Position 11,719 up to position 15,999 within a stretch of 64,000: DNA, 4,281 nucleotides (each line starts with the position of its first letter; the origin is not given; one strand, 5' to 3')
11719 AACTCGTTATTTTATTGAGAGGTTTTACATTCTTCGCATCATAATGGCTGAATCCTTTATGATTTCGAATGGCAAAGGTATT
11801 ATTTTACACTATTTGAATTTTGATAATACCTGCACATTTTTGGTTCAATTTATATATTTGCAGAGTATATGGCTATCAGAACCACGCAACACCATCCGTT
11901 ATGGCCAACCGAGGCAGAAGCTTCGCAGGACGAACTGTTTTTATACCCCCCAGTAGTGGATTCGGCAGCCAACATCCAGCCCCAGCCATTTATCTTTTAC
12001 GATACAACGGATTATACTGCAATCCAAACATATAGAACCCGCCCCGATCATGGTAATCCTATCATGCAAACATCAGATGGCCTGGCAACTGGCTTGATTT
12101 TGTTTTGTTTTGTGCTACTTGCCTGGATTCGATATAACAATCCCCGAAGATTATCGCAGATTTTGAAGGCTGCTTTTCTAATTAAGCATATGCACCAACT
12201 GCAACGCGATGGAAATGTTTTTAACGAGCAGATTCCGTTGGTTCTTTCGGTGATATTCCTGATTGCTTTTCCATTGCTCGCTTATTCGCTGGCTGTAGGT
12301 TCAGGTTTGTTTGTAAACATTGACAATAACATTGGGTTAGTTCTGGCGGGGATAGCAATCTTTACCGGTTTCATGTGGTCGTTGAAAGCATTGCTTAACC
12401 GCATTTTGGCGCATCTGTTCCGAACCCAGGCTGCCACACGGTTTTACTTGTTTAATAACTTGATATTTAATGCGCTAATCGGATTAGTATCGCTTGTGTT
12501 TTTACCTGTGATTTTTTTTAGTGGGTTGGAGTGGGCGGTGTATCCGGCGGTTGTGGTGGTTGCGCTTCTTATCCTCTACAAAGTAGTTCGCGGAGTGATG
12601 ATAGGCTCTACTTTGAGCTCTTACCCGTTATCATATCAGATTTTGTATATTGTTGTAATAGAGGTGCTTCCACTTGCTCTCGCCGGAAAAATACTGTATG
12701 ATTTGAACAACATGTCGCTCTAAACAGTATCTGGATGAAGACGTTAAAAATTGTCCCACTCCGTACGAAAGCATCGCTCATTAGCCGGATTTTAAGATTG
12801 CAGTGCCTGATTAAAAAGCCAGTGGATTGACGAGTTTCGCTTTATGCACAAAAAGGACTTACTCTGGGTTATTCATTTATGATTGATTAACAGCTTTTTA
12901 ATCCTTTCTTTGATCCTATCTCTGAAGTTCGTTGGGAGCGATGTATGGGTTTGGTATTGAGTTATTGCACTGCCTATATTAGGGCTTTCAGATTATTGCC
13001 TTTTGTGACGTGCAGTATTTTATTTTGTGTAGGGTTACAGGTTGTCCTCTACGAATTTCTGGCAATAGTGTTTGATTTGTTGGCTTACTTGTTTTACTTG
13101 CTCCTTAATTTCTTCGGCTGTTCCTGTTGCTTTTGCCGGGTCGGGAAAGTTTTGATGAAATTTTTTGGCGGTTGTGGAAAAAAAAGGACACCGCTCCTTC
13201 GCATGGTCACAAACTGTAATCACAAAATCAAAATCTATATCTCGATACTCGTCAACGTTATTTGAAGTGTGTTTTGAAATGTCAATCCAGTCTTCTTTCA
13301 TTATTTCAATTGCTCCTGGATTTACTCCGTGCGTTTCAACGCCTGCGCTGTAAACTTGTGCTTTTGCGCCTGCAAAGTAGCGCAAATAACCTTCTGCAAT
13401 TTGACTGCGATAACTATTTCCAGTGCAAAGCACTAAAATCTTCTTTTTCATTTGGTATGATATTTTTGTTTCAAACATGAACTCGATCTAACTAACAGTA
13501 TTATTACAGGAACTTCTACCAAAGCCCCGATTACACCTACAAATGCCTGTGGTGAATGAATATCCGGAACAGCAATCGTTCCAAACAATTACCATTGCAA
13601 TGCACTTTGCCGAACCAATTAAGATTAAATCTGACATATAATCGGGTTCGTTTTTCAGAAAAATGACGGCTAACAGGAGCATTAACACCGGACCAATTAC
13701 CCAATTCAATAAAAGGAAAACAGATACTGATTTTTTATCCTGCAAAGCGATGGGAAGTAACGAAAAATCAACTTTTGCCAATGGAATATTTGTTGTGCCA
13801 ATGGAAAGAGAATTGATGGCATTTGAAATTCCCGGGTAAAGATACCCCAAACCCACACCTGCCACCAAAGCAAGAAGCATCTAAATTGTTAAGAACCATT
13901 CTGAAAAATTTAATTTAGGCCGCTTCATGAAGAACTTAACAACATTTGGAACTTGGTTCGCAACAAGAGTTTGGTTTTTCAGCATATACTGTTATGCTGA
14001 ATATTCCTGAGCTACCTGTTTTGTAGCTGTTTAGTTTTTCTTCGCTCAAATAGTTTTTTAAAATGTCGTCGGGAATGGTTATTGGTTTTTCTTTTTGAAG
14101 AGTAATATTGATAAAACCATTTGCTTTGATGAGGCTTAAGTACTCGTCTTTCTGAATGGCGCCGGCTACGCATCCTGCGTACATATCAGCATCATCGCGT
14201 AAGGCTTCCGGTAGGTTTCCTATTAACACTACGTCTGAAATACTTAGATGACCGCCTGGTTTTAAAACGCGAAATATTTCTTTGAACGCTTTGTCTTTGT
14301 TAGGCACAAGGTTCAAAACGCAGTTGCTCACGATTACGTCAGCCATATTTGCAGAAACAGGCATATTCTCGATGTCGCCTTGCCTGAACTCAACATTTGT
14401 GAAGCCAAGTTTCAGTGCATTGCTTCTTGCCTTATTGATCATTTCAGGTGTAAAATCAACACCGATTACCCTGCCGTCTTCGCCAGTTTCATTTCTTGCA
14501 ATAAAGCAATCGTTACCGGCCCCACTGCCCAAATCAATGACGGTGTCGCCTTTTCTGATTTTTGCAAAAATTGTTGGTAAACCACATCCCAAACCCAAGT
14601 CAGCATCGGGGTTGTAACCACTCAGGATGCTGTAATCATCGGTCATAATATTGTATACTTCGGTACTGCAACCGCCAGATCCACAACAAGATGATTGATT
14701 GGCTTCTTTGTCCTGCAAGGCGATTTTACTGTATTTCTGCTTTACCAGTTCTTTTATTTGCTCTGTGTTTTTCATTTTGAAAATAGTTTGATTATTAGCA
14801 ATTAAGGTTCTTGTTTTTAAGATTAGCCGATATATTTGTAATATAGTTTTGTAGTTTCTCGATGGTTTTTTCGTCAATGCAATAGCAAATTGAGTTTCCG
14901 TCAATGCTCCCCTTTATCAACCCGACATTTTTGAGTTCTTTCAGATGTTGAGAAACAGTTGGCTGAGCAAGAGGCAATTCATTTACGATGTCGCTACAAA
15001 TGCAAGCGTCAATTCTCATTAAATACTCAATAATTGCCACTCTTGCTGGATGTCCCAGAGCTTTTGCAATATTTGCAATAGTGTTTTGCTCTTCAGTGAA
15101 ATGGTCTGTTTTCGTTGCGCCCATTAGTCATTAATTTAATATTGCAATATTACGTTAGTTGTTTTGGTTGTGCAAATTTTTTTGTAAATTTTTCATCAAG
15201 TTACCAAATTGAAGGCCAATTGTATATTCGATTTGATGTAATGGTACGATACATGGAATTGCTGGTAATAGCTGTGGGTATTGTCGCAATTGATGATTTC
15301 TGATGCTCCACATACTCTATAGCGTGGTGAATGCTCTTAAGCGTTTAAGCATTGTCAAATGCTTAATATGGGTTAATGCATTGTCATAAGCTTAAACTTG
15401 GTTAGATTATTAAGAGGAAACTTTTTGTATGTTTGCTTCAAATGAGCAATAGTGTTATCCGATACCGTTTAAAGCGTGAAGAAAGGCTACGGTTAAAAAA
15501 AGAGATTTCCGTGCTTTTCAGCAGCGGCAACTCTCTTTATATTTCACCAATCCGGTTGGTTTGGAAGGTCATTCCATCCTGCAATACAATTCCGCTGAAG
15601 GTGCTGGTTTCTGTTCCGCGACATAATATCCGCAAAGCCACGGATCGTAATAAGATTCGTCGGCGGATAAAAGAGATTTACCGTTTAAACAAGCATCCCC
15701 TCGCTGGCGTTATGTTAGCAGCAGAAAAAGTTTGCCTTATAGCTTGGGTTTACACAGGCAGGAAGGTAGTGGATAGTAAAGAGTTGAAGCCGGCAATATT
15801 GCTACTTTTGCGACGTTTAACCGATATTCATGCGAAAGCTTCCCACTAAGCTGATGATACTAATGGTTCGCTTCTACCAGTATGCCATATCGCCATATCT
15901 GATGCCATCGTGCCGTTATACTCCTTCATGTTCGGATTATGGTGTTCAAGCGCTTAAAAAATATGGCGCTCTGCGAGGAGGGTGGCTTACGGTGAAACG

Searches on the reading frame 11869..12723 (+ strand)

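Call 91: search_protein_families(library=pfam, proteins=[window:11869-12723:+], max_evalue=0.00001)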
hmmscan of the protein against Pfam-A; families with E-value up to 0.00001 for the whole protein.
window:11869-12723:+ (284 aa): 1 family
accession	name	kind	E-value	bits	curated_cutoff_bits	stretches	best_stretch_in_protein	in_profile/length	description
PF14093.11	DUF4271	-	1.8e-18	67.6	29.7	1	74-276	2-206/206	Domain of unknown function (DUF4271)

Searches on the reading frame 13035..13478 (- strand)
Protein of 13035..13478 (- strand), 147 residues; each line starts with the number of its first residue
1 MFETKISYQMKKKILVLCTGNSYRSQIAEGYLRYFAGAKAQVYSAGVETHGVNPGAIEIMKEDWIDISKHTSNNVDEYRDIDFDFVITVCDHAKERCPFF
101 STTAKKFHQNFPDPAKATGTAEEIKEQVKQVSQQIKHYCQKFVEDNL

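Call 91: search_protein_families(library=pfam, proteins=[window:13035-13478:-], max_evalue=0.00001)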
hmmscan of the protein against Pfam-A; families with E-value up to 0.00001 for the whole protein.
window:13035-13478:- (147 aa): 1 family
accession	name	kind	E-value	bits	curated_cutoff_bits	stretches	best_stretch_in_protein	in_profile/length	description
PF01451.26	LMWPc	-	4.2e-17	63.1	23.2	1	14-142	1-143/144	Low molecular weight phosphotyrosine protein phosphatase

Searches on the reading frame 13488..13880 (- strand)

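Call 91: search_protein_families(library=pfam, proteins=[window:13488-13880:-], max_evalue=0.00001)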
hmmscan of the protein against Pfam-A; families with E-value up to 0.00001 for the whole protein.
window:13488-13880:- (130 aa): 1 family
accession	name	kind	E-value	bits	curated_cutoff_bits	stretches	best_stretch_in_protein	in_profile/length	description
PF01758.21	SBF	-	5.2e-15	56.1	24.3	1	33-106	11-87/191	Sodium Bile acid symporter family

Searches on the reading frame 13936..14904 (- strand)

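Call 91: search_protein_families(library=pfam, proteins=[window:13936-14904:-], max_evalue=0.00001)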
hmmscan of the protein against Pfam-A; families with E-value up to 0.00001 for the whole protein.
window:13936-14904:- (322 aa): 11 families
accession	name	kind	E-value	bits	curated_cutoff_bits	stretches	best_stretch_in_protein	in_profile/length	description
PF13847.12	Methyltransf_31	-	6.2e-45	152.9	27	1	116-263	1-145/145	Methyltransferase domain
PF13649.12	Methyltransf_25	-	7e-23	81.6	27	1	122-218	1-97/97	Methyltransferase domain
PF08241.18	Methyltransf_11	-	1e-22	81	21.2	1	124-221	2-94/95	Methyltransferase domain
PF01209.24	Ubie_methyltran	-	1.1e-17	64.7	20.1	1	116-222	45-151/233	ubiE/COQ5 methyltransferase family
PF08242.18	Methyltransf_12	-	1.9e-15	57.8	30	1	123-220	1-98/98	Methyltransferase domain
PF13489.12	Methyltransf_23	-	8.7e-14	52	27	1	110-225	14-119/164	Methyltransferase domain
PF01135.25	PCMT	-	1.1e-08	35.5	20.3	1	114-220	69-169/210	Protein-L-isoaspartate(D-aspartate) O-methyltransferase (PCMT)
PF20922.3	Anamorsin_N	-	6.6e-07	29.6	27.1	1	177-312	41-157/163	Anamorsin, N-terminal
PF13679.12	Methyltransf_32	-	5.1e-06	26.9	27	0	118-185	25-96/143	Methyltransferase domain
PF05148.21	Methyltransf_8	-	5.5e-06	26.9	27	0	162-225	97-159/219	Hypothetical methyltransferase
PF01728.25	FtsJ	-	7.7e-06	26.4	24.1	0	116-196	19-100/181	FtsJ-like methyltransferase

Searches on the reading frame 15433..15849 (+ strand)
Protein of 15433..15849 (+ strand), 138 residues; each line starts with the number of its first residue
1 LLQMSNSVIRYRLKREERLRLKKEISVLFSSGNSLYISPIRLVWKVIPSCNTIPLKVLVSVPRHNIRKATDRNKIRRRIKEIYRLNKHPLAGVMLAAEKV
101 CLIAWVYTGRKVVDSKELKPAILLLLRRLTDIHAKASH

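Call 91: search_protein_families(library=pfam, proteins=[window:15433-15849:+], max_evalue=0.00001)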
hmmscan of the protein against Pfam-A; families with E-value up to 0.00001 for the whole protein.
window:15433-15849:+ (138 aa): 1 family
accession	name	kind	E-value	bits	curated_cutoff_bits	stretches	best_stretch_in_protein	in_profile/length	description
PF00825.24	Ribonuclease_P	-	4.6e-13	49.6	22.3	1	13-92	1-77/109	Ribonuclease P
